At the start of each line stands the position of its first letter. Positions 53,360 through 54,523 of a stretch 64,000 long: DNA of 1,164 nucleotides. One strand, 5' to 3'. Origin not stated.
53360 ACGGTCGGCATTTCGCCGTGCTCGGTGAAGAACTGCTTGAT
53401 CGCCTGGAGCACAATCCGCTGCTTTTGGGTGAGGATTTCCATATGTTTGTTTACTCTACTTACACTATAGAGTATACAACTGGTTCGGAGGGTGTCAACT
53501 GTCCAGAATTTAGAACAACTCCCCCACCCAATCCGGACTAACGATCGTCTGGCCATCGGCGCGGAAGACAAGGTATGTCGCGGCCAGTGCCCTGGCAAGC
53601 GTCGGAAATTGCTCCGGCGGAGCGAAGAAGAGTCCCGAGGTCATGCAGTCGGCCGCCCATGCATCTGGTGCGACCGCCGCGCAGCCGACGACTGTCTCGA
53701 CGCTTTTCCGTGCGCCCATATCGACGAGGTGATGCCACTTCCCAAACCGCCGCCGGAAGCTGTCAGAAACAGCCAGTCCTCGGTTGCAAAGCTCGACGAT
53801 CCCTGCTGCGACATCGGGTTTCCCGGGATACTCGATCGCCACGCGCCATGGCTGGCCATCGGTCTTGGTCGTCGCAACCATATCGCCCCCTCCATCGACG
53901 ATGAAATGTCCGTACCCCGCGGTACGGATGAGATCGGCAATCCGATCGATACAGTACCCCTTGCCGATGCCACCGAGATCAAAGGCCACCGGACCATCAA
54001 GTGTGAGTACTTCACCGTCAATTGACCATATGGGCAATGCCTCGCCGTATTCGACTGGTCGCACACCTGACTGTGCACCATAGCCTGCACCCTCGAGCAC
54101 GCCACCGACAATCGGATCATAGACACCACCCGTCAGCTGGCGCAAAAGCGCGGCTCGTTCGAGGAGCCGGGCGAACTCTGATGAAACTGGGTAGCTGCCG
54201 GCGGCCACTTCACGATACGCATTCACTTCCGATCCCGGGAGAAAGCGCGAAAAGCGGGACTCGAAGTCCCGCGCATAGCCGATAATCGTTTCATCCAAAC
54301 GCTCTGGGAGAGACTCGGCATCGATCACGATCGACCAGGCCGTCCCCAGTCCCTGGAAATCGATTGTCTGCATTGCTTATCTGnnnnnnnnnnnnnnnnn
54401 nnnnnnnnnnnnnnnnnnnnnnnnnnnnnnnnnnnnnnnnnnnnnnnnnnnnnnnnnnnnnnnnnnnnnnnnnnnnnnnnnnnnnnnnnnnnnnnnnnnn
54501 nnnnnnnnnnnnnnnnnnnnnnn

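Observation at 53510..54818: ApbE flavin transferase adjacent to a paralogous FMN-binding-like membrane protein; ApbE lacks a signal peptide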

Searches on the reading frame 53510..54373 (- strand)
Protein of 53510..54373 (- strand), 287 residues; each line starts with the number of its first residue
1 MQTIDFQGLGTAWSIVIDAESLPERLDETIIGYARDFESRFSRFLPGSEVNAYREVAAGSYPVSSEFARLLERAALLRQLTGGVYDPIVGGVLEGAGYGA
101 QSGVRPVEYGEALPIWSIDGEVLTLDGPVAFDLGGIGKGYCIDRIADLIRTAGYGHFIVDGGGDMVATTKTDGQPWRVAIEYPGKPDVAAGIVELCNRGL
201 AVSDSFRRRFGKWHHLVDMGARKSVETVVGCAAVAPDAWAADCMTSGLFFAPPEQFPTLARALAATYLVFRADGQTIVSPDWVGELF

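Call 3: search_protein_families(library=pfam, proteins=[window:53510-54373:-], max_evalue=1)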
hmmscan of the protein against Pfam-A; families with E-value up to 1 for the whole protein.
window:53510-54373:- (287 aa): 1 family
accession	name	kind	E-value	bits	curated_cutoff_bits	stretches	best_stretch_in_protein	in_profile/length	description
PF02424.20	ApbE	-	7.5e-39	134.3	25.6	1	9-263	1-258/266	ApbE family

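Call 4: search_protein_families(library=ncbifam, proteins=[window:53510-54373:-], max_evalue=1)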
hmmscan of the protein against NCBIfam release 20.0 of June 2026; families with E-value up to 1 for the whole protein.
window:53510-54373:- (287 aa): 1 family
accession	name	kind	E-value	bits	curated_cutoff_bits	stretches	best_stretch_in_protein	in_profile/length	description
NF007774.0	PRK10461.1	equivalog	3e-17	62.5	498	1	131-280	181-340/351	FAD:protein FMN transferase ApbE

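Call 57: search_solved_structures(query=window:53510-54373:-, max_evalue=0.001, show_alignments=1)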
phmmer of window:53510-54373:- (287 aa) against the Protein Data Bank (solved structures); distinct sequences matched with E-value up to 0.001: 13.
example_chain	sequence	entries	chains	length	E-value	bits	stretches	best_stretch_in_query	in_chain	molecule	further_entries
5mgy_H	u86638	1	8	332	1.5e-16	64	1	36-279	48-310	FAD:protein FMN transferase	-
4xgw_A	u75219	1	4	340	1.6e-16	63.9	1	121-274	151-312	FAD:protein FMN transferase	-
2o18_A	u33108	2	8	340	5.6e-16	62.1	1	121-274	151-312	Thiamine biosynthesis lipoprotein apbE | FAD:protein FMN transferase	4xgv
6nxi_A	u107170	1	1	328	6.5e-16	61.9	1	35-264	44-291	FAD:protein FMN transferase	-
4xgx_A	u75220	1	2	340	1.3e-15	60.9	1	123-274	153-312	FAD:protein FMN transferase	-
3pnd_A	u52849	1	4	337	8.2e-15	58.3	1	60-273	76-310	Thiamine biosynthesis lipoprotein ApbE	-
6nxj_A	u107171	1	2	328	1.4e-14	57.5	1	35-263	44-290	FAD:protein FMN transferase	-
1vrm_A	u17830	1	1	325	1.5e-13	54.1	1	6-250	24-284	hypothetical protein TM1553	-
4xdt_A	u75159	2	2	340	3.5e-07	33.2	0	129-263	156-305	FAD:protein FMN transferase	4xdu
4ifu_A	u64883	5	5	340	5.4e-07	32.6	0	129-263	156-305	FAD:protein FMN transferase | Thiamine biosynthesis lipoprotein ApbE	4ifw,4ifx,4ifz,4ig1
7mgt_A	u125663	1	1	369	6.9e-07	32.3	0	129-262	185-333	FAD:protein FMN transferase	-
4xdr_A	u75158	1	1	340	4.9e-06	29.5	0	129-260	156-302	FAD:protein FMN transferase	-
7esa_A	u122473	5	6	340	0.00063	22.5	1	48-224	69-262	FAD:protein FMN transferase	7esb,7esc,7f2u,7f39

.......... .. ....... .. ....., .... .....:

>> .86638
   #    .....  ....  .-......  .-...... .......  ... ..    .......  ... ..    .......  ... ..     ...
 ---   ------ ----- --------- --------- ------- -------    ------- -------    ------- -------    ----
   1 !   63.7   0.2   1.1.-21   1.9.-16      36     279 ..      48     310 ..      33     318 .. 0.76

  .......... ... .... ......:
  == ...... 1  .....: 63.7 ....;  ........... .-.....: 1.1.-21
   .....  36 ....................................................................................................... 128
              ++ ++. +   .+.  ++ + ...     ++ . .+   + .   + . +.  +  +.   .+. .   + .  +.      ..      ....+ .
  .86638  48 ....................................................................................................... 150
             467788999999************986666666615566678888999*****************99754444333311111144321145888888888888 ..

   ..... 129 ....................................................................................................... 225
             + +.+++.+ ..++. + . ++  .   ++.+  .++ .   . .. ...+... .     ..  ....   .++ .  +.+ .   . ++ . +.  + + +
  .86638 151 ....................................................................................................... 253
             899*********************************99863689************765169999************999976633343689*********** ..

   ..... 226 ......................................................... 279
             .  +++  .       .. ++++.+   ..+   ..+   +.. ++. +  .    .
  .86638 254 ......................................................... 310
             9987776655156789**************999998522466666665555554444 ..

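Call 66: find_homologous_proteins(query=A2, max_evalue=1e-10)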
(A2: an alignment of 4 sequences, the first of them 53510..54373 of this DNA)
Query A2 (4 sequences) (287 aa, profile of the alignment): 623 proteins with E <= 1e-10 among 8000 candidates; the best 120 are listed.
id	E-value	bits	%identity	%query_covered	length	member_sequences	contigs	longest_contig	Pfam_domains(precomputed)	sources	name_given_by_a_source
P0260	2.0e-162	557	99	100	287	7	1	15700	PF02424.21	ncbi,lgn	ncbi:MAG: FAD:protein FMN transferase [Candidatus Moraniibacteriota bacterium]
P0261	7.8e-162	555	71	100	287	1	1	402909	PF02424.21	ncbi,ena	-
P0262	9.3e-158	542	60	100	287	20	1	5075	PF02424.21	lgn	-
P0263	1.1e-154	532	58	98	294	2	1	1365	PF02424.21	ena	-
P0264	2.9e-150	517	74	100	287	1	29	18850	PF02424.21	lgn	-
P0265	3.6e-150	517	77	100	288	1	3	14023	PF02424.21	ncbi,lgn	-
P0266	1.4e-149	515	74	100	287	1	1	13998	PF02424.21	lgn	-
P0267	1.6e-149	515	75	100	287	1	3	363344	PF02424.21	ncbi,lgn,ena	-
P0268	2.1e-149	515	74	100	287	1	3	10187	PF02424.21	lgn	-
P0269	5.1e-149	513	76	100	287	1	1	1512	PF02424.21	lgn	-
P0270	5.9e-149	513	74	100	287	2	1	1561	PF02424.21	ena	-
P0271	1.8e-148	512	75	100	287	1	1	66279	PF02424.21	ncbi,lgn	-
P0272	2.8e-148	511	87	96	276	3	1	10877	PF02424.21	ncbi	ncbi:MAG: FAD:protein FMN transferase, partial [Candidatus Moraniibacteriota bacterium]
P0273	6.1e-148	510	75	100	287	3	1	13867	PF02424.21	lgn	-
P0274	2.1e-147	508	75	100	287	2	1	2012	PF02424.21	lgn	-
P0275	2.5e-147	508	74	100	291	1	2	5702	PF02424.21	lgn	-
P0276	4.4e-147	507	76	100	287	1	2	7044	PF02424.21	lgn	-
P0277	5.2e-147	507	75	100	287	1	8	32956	PF02424.21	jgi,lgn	jgi:thiamine biosynthesis lipoprotein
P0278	1.3e-146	506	78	100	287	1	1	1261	PF02424.21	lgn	-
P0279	2.6e-146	505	72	100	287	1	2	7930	PF02424.21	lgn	-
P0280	1.1e-145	502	75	100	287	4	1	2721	PF02424.21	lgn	-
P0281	1.6e-145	502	71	100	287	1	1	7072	PF02424.21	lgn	-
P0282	1.6e-145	502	74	100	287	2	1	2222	PF02424.21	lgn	-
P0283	2.8e-145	501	75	100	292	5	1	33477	PF02424.21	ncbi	-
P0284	2.3e-144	498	73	100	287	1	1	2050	PF02424.21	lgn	-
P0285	2.4e-143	495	73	100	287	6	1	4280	PF02424.21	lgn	-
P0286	8.5e-143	493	70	100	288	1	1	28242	PF02424.21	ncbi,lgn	ncbi:MAG: FAD:protein FMN transferase [Candidatus Moraniibacteriota bacterium]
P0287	8.6e-143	493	68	100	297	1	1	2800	PF02424.21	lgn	-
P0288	8.9e-143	493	69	100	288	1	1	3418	PF02424.21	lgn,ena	-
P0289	8.6e-142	490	61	100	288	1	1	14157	PF02424.21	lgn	-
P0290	3.7e-141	488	59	100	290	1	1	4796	PF02424.21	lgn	-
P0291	5.0e-141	487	58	100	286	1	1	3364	PF02424.21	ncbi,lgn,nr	ncbi:MAG: FAD:protein FMN transferase [bacterium]|nr:FAD:protein FMN transferase [bacterium]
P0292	8.9e-141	486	62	100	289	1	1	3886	PF02424.21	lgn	-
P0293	9.8e-141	486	60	100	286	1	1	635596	PF02424.21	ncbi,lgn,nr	ncbi:MAG: FAD:protein FMN transferase [Candidatus Moranbacteria bacterium]|nr:FAD:protein FMN transf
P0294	1.3e-140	486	60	100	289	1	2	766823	PF02424.21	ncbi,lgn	ncbi:MAG: FAD:protein FMN transferase [Candidatus Moraniibacteriota bacterium]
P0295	4.3e-140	484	59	100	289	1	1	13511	PF02424.21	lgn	-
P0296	4.4e-140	484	59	100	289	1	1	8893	PF02424.21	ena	-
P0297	5.1e-140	484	61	100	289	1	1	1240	PF02424.21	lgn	-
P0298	9.1e-140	483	61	100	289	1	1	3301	PF02424.21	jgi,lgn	jgi:thiamine biosynthesis lipoprotein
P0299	1.5e-139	482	60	100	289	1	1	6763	PF02424.21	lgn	-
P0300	1.6e-139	482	62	100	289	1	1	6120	PF02424.21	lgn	-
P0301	1.9e-139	482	74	100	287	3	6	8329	PF02424.21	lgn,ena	-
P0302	2.2e-139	482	58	100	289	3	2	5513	PF02424.21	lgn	-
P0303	3.3e-139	481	60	100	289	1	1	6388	PF02424.21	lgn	-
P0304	9.5e-139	480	56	98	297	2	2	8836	PF02424.21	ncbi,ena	-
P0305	6.0e-138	477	60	100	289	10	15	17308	PF02424.21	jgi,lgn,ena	-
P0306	8.2e-138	477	60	100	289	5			PF02424.21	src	-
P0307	1.4e-137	476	58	100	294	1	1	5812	PF02424.21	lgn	-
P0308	7.1e-137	474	58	100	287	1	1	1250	PF02424.21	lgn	-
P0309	1.9e-136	472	57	98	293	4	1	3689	PF02424.21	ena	-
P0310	2.6e-136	472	59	100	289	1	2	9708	PF02424.21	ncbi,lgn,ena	ncbi:MAG: FAD:protein FMN transferase [Patescibacteria group bacterium]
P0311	4.2e-136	471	58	98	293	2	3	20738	PF02424.21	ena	-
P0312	4.5e-136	471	59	100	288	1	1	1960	PF02424.21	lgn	-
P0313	6.7e-136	470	63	100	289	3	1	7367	PF02424.21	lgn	-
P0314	8.5e-136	470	55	99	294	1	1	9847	PF02424.21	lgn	-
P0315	1.3e-135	469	61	100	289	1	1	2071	PF02424.21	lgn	-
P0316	5.9e-135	467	60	98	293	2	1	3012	PF02424.21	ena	-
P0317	6.4e-135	467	59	100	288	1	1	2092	PF02424.21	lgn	-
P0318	9.7e-135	467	55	100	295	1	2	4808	PF02424.21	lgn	-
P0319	1.7e-134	466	65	97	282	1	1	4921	PF02424.21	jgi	jgi:thiamine biosynthesis lipoprotein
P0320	1.2e-133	463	56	98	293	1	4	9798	PF02424.21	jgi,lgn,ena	-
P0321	1.6e-133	463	58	98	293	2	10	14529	PF02424.21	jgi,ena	-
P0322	5.9e-133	461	55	98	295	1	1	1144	PF02424.21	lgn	-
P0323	6.7e-133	460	59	100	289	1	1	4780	PF02424.21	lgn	-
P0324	1.2e-132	460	54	100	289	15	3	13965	PF02424.21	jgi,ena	-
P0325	1.3e-132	459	54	98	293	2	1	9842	PF02424.21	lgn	-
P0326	2.2e-132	459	58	100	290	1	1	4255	PF02424.21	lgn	-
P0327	2.5e-132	459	56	98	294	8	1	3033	PF02424.21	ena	-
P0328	4.2e-132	458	61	93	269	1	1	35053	PF02424.21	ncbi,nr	ncbi:MAG: FAD:protein FMN transferase, partial [Candidatus Peregrinibacteria bacterium]|nr:FAD:prote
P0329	7.3e-132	457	56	100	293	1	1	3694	PF02424.21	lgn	-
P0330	1.3e-131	456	56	98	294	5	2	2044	PF02424.21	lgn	-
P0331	1.9e-131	456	55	98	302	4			PF02424.21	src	-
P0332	2.9e-131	455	58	98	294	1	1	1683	PF02424.21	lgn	-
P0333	3.0e-131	455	55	98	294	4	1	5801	PF02424.21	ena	-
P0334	4.9e-131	454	57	100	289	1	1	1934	PF02424.21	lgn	-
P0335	5.0e-131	454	57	98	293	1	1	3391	PF02424.21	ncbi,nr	ncbi:MAG: FAD:protein FMN transferase [bacterium]|nr:FAD:protein FMN transferase [bacterium]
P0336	1.5e-130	453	55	98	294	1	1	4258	PF02424.21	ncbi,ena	-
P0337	3.2e-130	452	58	100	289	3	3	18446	PF02424.21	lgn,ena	-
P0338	4.4e-130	451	55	98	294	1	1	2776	PF02424.21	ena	-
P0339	5.0e-130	451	57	100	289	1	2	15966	PF02424.21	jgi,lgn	jgi:thiamine biosynthesis lipoprotein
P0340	7.6e-130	450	58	100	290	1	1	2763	PF02424.21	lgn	-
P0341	9.7e-130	450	56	100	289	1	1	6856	PF02424.21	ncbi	ncbi:MAG: FAD:protein FMN transferase [Candidatus Moraniibacteriota bacterium]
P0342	1.1e-129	450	56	100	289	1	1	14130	PF02424.21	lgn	-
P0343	1.2e-129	450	58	100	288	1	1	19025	PF02424.21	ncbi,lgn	-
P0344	1.6e-129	449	55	100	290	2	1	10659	PF02424.21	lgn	-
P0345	2.1e-129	449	55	98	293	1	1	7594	PF02424.21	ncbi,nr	ncbi:MAG: FAD:protein FMN transferase [bacterium]|nr:FAD:protein FMN transferase [bacterium]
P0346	2.1e-129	449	57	98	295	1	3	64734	PF02424.21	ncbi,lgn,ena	-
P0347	2.2e-129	449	56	100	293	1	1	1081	PF02424.21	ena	-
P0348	2.3e-129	449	56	98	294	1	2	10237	PF02424.21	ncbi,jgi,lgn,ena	-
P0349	2.4e-129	449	55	98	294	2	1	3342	PF02424.21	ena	-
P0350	2.7e-129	449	53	98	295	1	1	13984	PF02424.21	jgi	-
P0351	4.3e-129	448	58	100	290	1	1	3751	PF02424.21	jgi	-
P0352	5.1e-129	448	64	100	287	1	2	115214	PF02424.21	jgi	jgi:FAD:protein FMN transferase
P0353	6.4e-129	447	59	98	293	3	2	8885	PF02424.21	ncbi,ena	ncbi:MAG: FAD:protein FMN transferase [Patescibacteria group bacterium]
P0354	6.4e-129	447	57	100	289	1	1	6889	PF02424.21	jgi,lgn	jgi:thiamine biosynthesis lipoprotein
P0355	6.8e-129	447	63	100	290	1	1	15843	PF02424.21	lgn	-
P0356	8.3e-129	447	55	100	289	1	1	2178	PF02424.21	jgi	-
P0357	1.8e-128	446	65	100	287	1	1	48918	PF02424.21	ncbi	ncbi:MAG: FAD:protein FMN transferase [Undibacterium sp.]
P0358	2.2e-128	446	55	100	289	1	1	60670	PF02424.21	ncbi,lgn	-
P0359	2.5e-128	445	55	99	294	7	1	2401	PF02424.21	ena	-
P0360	2.8e-128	445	63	100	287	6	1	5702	PF02424.21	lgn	-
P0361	1.1e-127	443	57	98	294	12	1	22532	PF02424.21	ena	-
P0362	1.3e-127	443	57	100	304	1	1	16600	PF02424.21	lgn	-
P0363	1.5e-127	443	57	100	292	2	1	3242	PF02424.21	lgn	-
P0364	1.6e-127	443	54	98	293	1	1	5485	PF02424.21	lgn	-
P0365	3.9e-127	442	63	100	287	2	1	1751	PF02424.21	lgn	-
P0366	6.2e-127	441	56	98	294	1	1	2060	PF02424.21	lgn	-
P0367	7.4e-127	441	57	100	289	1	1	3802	PF02424.21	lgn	-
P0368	2.4e-126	439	55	100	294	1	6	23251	PF02424.21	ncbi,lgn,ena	ncbi:MAG: FAD:protein FMN transferase [Patescibacteria group bacterium]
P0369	2.7e-126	439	54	98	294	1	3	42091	PF02424.21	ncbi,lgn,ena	ncbi:MAG: FAD:protein FMN transferase [Patescibacteria group bacterium]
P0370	3.7e-126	438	60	100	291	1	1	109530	PF02424.21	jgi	jgi:thiamine biosynthesis lipoprotein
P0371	4.3e-126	438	55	100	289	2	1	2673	PF02424.21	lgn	-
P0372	5.5e-126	438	55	98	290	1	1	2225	PF02424.21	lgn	-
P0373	5.9e-126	438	52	98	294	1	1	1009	PF02424.21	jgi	-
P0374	1.1e-125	437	63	100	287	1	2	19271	PF02424.21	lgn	-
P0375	1.1e-125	437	56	100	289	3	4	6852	PF02424.21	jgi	-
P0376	1.1e-125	437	57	100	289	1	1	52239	PF02424.21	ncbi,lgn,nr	ncbi:MAG: FAD:protein FMN transferase [Candidatus Moranbacteria bacterium]|nr:FAD:protein FMN transf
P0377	1.4e-125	436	54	99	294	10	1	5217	PF02424.21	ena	-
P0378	1.9e-125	436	55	98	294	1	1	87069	PF02424.21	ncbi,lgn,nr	ncbi:MAG: FAD:protein FMN transferase [bacterium]|nr:FAD:protein FMN transferase [bacterium]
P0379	2.3e-125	436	62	100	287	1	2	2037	PF02424.21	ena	-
